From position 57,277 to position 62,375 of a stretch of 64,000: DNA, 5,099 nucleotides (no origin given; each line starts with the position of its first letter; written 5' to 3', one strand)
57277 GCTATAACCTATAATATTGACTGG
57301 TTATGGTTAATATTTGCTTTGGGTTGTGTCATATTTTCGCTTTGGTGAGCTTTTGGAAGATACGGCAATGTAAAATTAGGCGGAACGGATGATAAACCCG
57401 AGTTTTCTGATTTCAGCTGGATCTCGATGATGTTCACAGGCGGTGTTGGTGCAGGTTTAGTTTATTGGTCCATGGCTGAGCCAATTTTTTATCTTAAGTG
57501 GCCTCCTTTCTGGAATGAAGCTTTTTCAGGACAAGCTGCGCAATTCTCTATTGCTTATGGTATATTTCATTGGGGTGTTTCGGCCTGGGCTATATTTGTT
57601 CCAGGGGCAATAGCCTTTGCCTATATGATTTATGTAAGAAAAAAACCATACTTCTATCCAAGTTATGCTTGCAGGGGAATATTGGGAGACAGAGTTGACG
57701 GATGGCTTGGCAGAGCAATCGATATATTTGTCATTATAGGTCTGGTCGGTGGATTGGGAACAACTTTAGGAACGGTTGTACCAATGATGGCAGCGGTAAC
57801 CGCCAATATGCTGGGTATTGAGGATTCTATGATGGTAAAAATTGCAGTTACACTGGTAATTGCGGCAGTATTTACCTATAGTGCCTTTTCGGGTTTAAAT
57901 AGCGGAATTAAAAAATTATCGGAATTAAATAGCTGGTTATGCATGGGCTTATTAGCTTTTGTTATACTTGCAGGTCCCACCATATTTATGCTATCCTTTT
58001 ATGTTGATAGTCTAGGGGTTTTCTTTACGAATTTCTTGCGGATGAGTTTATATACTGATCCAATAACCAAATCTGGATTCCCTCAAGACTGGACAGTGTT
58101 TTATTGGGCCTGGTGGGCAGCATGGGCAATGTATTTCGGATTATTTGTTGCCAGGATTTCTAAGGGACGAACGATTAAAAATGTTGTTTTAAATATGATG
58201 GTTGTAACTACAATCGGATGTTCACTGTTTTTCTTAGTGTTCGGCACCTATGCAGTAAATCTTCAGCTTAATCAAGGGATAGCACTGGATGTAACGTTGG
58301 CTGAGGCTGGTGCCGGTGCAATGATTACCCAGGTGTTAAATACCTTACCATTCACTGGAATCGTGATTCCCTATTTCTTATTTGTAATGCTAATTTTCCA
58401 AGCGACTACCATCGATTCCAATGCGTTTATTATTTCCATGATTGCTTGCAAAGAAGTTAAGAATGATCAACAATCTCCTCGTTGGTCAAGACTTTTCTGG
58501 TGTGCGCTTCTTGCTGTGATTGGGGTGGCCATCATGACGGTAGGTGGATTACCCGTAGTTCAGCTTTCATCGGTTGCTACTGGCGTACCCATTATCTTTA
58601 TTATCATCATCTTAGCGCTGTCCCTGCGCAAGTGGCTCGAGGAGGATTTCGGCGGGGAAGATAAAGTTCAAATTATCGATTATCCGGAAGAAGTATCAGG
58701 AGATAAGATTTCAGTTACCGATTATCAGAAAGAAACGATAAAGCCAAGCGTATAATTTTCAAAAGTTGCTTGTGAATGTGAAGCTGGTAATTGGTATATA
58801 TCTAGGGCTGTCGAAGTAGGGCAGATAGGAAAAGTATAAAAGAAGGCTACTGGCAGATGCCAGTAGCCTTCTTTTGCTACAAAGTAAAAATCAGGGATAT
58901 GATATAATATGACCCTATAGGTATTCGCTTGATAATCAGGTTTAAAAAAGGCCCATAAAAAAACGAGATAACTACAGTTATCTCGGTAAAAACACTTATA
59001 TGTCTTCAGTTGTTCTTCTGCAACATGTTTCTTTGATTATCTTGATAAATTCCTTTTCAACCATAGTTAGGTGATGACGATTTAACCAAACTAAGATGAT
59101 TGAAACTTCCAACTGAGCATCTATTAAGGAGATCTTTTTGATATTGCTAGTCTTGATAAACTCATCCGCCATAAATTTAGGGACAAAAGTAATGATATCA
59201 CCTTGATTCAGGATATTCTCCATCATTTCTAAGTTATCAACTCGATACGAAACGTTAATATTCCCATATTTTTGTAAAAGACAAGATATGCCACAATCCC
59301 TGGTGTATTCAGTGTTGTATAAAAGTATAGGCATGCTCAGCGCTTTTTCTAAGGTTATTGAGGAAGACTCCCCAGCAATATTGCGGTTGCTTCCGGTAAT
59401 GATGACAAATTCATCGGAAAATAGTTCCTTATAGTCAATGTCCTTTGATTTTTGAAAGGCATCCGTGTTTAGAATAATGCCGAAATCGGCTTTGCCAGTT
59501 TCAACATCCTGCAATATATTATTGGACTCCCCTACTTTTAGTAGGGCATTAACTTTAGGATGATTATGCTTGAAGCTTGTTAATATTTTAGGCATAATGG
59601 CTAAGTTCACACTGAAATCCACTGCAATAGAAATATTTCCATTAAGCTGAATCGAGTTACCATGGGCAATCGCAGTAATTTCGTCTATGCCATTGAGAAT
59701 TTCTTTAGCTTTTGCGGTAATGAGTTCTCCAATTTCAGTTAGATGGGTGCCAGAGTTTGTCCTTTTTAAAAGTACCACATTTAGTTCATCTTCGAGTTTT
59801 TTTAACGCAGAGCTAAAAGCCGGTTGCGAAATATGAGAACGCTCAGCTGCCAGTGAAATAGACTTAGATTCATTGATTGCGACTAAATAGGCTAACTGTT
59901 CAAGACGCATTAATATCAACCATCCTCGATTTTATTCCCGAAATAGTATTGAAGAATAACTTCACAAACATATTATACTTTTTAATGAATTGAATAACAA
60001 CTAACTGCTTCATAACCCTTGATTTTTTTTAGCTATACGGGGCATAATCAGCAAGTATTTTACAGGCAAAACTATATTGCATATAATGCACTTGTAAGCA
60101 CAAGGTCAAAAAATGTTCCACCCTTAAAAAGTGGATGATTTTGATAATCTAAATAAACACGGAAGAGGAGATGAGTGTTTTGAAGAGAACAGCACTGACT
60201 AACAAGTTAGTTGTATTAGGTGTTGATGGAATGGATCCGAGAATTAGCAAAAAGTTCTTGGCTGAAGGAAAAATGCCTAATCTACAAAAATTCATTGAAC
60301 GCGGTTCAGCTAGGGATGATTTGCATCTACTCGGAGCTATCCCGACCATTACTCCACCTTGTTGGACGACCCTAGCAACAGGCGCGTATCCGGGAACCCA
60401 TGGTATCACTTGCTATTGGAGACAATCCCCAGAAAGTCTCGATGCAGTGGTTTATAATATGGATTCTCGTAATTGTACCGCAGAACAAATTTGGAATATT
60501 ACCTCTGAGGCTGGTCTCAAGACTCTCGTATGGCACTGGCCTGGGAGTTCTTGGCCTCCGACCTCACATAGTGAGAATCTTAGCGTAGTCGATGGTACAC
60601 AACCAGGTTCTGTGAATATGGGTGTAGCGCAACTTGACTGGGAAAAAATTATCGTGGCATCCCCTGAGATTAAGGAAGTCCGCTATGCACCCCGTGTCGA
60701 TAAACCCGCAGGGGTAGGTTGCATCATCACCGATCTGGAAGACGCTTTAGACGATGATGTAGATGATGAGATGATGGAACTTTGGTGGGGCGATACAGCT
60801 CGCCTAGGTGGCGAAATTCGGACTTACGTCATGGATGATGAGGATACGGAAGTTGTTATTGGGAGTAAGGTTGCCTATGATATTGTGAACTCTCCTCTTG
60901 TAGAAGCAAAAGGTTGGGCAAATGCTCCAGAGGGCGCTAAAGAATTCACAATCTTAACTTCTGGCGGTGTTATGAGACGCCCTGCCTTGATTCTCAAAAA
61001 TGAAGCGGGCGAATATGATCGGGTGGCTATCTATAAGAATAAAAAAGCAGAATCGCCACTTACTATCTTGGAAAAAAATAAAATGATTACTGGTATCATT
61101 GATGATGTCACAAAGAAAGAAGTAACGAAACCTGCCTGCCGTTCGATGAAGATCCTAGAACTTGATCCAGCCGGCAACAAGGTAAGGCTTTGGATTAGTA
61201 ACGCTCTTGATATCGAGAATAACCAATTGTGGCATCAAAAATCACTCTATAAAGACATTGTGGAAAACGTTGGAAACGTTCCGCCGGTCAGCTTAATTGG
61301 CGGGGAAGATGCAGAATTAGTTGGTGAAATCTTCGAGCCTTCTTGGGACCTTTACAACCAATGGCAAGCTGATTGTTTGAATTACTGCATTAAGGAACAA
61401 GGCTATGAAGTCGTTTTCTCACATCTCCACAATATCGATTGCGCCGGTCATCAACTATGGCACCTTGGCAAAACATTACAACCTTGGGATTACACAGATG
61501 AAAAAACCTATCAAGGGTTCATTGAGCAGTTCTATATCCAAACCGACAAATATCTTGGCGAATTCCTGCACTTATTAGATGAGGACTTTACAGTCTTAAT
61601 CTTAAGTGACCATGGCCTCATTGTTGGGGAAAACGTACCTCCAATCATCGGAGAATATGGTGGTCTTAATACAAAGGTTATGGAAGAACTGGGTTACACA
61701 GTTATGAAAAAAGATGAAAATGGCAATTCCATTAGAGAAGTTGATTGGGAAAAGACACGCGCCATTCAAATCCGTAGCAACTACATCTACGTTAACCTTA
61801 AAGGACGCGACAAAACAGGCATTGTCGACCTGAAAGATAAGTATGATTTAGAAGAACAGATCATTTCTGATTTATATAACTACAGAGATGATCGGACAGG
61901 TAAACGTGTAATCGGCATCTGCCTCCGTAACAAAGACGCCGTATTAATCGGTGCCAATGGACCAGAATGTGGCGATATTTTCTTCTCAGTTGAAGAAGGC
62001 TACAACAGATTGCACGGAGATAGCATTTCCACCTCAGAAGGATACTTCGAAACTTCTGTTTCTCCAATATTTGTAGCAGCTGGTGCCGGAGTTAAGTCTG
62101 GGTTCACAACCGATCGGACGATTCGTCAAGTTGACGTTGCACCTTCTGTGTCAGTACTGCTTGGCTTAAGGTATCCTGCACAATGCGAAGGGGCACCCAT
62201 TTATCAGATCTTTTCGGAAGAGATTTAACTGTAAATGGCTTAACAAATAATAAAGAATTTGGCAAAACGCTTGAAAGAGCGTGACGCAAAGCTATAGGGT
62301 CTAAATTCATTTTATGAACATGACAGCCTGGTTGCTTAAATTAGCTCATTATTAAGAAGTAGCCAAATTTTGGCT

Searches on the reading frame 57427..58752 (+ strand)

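Call 96: search_protein_families(library=pfam, proteins=[window:57427-58752:+], max_evalue=0.00001)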
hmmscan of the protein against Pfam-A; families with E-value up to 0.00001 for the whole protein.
window:57427-58752:+ (442 aa): 1 family
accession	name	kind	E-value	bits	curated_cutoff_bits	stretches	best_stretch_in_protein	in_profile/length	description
PF02028.23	BCCT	-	4.7e-130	434.7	27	1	1-406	83-484/485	BCCT, betaine/carnitine/choline family transporter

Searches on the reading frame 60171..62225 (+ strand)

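Call 96: search_protein_families(library=pfam, proteins=[window:60171-62225:+], max_evalue=0.00001)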
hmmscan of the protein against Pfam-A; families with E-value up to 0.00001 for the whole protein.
window:60171-62225:+ (685 aa): 1 family
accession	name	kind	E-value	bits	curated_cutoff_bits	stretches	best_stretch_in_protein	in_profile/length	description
PF01663.27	Phosphodiest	-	7.3e-30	105.2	23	2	13-150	1-128/342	Type I phosphodiesterase / nucleotide pyrophosphatase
